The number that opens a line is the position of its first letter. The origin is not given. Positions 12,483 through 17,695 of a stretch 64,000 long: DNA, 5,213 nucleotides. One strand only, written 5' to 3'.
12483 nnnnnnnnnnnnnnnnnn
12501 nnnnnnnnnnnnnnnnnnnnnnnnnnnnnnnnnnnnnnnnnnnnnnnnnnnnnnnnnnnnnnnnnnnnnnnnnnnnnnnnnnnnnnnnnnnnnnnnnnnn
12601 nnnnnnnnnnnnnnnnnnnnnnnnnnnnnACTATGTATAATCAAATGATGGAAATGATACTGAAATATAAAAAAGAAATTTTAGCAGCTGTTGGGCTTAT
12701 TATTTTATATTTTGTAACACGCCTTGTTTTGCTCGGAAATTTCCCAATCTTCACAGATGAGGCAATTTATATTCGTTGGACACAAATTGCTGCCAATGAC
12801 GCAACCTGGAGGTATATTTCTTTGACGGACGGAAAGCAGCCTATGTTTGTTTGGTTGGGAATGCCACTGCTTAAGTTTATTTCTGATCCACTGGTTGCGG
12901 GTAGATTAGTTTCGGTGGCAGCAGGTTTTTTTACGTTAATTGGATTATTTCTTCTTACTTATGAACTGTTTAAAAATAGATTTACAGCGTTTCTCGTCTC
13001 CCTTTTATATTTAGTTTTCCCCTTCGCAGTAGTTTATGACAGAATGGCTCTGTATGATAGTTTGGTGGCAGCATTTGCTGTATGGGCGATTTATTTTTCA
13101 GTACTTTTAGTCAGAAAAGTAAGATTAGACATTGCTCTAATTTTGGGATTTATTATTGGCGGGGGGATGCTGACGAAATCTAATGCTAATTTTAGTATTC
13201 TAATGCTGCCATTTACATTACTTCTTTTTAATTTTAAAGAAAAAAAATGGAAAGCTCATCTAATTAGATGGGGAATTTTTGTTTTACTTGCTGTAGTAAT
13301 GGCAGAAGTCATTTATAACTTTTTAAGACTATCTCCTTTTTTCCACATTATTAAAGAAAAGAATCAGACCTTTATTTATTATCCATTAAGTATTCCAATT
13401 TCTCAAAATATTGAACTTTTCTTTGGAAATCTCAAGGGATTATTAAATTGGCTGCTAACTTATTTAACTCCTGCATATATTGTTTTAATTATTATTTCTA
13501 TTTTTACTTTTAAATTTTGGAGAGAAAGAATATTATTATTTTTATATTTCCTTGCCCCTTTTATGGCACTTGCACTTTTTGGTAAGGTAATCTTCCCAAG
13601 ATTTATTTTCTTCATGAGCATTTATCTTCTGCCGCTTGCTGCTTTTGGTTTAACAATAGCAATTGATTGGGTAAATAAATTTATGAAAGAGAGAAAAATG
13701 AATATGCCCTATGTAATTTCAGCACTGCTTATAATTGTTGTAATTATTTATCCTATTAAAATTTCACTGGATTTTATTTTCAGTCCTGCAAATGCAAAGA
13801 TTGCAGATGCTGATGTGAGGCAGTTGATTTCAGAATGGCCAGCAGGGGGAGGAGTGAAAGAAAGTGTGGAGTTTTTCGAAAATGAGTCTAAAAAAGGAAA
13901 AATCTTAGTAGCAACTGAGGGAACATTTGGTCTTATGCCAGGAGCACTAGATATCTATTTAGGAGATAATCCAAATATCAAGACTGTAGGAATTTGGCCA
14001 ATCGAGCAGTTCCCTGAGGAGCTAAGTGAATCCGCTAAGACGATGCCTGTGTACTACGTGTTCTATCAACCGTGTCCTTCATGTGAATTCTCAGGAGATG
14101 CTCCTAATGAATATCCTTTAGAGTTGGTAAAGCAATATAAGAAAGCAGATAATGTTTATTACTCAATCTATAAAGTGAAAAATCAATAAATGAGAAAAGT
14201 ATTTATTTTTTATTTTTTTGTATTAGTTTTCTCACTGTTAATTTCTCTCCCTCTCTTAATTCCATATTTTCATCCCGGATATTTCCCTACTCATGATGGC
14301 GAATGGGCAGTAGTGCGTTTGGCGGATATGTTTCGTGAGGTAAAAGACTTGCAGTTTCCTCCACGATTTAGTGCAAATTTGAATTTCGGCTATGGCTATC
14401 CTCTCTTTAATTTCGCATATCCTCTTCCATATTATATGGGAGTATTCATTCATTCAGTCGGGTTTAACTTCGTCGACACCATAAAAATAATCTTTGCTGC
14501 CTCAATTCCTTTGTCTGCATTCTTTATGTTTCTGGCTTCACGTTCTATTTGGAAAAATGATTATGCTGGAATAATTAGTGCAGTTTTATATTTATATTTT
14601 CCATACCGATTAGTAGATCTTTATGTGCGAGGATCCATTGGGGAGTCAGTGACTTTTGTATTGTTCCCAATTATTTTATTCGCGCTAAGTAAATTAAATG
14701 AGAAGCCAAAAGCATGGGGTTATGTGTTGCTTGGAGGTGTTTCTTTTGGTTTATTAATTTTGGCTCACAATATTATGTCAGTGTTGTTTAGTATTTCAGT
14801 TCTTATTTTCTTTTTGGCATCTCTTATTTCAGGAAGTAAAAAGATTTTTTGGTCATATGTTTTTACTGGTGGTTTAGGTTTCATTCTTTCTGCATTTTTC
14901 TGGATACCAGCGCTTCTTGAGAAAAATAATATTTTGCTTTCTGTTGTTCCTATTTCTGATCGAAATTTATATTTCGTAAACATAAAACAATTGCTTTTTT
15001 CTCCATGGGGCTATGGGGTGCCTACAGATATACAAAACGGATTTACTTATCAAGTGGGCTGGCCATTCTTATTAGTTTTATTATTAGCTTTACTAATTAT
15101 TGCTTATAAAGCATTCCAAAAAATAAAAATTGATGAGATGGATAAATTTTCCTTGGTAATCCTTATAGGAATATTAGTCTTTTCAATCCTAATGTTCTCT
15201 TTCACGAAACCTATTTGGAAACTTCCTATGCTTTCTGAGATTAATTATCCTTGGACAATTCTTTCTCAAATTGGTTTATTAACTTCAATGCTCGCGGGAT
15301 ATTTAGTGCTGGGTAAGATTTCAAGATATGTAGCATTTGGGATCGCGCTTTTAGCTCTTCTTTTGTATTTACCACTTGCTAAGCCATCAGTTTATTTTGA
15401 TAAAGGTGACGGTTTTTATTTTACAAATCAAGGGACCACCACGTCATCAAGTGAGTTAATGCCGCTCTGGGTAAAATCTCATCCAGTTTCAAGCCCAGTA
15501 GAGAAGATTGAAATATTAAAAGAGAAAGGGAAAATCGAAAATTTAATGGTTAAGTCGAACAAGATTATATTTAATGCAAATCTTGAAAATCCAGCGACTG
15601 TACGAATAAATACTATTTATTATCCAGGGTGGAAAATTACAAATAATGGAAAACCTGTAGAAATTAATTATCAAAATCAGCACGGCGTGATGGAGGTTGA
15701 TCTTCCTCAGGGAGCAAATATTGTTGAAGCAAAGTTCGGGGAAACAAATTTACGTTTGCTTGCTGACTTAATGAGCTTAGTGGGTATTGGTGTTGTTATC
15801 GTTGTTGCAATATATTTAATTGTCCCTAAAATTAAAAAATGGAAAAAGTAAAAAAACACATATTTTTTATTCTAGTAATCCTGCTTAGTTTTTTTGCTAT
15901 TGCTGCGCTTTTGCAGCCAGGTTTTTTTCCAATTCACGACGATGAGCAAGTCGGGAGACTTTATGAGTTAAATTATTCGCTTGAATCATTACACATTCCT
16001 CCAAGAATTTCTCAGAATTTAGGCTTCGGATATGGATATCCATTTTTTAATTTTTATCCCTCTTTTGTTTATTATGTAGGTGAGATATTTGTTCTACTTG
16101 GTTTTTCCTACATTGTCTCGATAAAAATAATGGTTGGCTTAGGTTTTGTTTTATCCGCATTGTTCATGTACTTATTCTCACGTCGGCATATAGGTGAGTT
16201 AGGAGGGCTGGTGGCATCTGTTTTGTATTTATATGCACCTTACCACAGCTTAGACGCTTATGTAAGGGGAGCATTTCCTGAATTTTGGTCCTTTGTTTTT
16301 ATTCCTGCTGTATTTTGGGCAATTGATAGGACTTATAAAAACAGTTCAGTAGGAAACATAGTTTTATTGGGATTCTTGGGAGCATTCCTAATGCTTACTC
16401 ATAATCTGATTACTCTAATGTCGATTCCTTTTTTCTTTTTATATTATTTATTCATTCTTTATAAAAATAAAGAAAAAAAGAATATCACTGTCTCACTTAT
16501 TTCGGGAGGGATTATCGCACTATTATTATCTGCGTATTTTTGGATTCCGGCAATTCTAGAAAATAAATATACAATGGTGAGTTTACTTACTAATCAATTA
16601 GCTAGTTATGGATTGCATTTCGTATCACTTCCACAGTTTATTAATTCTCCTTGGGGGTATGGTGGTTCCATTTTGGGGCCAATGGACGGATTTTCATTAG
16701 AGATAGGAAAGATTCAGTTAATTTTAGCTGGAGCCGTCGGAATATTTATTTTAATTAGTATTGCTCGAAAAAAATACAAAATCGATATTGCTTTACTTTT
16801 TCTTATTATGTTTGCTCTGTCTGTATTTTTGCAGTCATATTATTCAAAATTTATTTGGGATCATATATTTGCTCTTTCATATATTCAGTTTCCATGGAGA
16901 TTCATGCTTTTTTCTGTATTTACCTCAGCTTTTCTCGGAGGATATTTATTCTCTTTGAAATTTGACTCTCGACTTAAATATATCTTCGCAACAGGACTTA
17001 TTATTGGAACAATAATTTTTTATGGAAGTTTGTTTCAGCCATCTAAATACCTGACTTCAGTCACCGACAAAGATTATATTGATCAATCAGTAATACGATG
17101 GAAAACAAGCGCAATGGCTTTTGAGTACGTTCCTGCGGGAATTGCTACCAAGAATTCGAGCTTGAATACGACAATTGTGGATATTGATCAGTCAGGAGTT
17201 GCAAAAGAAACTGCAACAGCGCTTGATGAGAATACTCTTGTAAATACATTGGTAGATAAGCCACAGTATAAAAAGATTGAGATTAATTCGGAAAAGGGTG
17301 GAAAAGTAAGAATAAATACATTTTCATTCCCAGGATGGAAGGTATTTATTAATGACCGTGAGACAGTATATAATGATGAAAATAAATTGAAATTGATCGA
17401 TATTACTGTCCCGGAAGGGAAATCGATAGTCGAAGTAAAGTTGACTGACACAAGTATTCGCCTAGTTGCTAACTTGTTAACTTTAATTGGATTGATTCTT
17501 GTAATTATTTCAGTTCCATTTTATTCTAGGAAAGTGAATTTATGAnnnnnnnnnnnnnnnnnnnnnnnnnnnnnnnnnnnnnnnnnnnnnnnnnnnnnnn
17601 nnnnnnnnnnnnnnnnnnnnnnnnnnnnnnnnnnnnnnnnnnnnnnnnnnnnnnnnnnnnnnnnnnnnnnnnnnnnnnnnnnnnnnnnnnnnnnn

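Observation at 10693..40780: Four polyprenyl-phosphate-sugar synthase (GT2) → GT-C modules imply extracytoplasmic glycosylation from lipid-linked monosaccharides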

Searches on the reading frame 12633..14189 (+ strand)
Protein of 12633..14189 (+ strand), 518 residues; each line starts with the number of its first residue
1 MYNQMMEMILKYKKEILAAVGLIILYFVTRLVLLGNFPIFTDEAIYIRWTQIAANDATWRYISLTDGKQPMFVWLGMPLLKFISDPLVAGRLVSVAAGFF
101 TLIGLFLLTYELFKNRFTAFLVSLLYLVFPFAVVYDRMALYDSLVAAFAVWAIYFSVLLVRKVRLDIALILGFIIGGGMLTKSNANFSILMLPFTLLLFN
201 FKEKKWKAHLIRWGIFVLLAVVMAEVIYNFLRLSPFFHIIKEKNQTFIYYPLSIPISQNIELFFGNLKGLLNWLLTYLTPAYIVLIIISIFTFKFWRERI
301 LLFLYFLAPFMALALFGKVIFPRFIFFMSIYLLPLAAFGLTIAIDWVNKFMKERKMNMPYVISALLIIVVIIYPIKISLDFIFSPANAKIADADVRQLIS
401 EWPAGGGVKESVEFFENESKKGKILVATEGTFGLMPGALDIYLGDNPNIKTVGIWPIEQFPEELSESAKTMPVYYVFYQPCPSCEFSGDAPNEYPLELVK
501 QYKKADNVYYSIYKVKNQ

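Call 4: search_protein_families(library=pfam, proteins=[window:12633-14189:+], max_evalue=0.01)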
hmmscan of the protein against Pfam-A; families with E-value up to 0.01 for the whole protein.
window:12633-14189:+ (518 aa): 1 family
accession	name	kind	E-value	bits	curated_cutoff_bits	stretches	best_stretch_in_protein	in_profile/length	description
PF13231.12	PMT_2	-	3.2e-12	47.4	26.1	1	70-227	4-159/160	Dolichyl-phosphate-mannose-protein mannosyltransferase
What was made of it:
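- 12633..14189 (+): GT-C enzyme, PMT_2/ArnT-like (518 aa); TDE motif after TM1. PF13231 at 47 bits (call 4).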

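Call 89: search_protein_families(library=ncbifam, proteins=[window:12633-14189:+], max_evalue=0.01)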
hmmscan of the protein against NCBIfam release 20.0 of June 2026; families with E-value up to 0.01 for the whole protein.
window:12633-14189:+ (518 aa): 0 families

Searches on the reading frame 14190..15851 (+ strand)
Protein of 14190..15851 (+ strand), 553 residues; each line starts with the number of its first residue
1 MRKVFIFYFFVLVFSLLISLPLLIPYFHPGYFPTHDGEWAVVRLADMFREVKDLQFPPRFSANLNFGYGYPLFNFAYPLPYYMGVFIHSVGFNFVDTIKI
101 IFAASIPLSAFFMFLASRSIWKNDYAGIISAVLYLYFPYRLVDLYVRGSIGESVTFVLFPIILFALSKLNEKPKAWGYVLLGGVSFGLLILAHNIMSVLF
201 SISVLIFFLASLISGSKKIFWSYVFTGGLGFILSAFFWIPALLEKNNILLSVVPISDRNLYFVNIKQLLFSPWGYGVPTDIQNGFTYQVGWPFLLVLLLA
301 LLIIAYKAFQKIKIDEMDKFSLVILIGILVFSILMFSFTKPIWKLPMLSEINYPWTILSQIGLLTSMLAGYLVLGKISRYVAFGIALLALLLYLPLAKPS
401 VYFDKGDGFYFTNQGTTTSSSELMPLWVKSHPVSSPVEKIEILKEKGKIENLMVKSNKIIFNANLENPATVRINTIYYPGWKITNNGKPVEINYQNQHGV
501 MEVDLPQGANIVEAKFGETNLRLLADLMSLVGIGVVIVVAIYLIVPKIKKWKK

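Call 4: search_protein_families(library=pfam, proteins=[window:14190-15851:+], max_evalue=0.01)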
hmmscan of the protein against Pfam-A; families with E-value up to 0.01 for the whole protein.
window:14190-15851:+ (553 aa): 1 family
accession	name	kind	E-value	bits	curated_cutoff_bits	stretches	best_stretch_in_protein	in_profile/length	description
PF10131.15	PTPS_related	-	5.2e-06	25.6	26.4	1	77-391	5-299/621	6-pyruvoyl-tetrahydropterin synthase related domain; membrane protein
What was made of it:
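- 14190..15851 (+): GT-C enzyme, PTPS_related, related to YfhO (553 aa); HDGE motif after TM1. PF10131 at 25.6 bits, just under the cut-off of 26.4 (call 4).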

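Call 33: search_protein_families(library=pfam, proteins=[window:14190-15851:+], max_evalue=1)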
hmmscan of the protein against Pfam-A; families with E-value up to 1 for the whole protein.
window:14190-15851:+ (553 aa): 1 family
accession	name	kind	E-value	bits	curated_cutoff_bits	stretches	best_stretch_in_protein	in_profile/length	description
PF10131.15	PTPS_related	-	5.2e-06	25.6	26.4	1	77-391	5-299/621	6-pyruvoyl-tetrahydropterin synthase related domain; membrane protein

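Call 89: search_protein_families(library=ncbifam, proteins=[window:14190-15851:+], max_evalue=0.01)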
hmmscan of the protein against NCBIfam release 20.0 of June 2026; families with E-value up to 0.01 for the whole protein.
window:14190-15851:+ (553 aa): 0 families

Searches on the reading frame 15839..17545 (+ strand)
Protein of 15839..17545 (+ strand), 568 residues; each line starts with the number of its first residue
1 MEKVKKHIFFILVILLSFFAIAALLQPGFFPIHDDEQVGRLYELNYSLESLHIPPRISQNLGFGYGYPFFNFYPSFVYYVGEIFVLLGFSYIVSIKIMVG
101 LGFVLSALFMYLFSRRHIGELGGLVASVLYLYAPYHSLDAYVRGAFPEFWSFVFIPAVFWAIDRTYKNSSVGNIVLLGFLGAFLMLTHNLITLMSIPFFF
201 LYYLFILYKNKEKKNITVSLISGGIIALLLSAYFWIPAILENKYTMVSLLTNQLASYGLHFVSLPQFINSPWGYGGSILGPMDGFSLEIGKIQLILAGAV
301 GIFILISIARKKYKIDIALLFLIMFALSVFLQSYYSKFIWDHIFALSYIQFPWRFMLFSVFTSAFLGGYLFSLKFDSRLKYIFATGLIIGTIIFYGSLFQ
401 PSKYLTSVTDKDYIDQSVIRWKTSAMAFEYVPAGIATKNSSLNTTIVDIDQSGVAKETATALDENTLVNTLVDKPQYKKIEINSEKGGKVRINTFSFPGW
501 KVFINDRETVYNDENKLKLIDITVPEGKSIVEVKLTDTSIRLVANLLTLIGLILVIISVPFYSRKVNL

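Call 4: search_protein_families(library=pfam, proteins=[window:15839-17545:+], max_evalue=0.01)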
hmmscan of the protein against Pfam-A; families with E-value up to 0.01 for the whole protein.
window:15839-17545:+ (568 aa): 2 families
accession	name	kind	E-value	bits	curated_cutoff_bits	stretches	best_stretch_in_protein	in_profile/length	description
PF10131.15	PTPS_related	-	1.7e-07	30.5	26.4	1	70-425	1-337/621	6-pyruvoyl-tetrahydropterin synthase related domain; membrane protein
PF13231.12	PMT_2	-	0.0096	16.6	26.1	1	74-230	3-153/160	Dolichyl-phosphate-mannose-protein mannosyltransferase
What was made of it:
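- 15839..17545 (+): GT-C enzyme, PTPS_related (568 aa); HDDE motif; conserved neighbour of synthase 2. PF10131 at 30.5 bits (call 4).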

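Call 89: search_protein_families(library=ncbifam, proteins=[window:15839-17545:+], max_evalue=0.01)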
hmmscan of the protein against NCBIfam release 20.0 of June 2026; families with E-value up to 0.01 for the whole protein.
window:15839-17545:+ (568 aa): 0 families
